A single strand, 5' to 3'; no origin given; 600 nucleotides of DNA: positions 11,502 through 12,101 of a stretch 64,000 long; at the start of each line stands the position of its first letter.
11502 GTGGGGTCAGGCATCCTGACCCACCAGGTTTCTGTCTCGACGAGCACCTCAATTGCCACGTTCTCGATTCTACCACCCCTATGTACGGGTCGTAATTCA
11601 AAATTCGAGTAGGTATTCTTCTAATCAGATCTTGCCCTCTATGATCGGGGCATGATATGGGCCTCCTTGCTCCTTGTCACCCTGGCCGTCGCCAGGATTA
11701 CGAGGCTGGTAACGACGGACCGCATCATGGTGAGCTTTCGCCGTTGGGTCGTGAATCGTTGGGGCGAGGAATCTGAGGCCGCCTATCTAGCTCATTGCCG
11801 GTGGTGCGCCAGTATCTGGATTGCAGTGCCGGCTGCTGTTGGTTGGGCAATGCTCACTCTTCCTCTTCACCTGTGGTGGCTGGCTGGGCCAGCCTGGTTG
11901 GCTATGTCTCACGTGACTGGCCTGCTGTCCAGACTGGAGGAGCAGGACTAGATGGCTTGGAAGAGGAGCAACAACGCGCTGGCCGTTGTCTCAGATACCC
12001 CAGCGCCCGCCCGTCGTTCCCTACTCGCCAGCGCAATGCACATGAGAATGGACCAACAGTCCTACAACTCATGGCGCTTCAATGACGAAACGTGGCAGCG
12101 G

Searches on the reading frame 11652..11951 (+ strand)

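Call 71: search_protein_families(library=pfam, proteins=[window:11652-11951:+], max_evalue=0.01)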
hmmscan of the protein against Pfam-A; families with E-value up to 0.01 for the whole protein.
window:11652-11951:+ (99 aa): 1 family
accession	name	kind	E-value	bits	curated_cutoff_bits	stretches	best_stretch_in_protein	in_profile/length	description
PF07098.16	DUF1360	-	0.00015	22.1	21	0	8-68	1-78/102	Protein of unknown function (DUF1360)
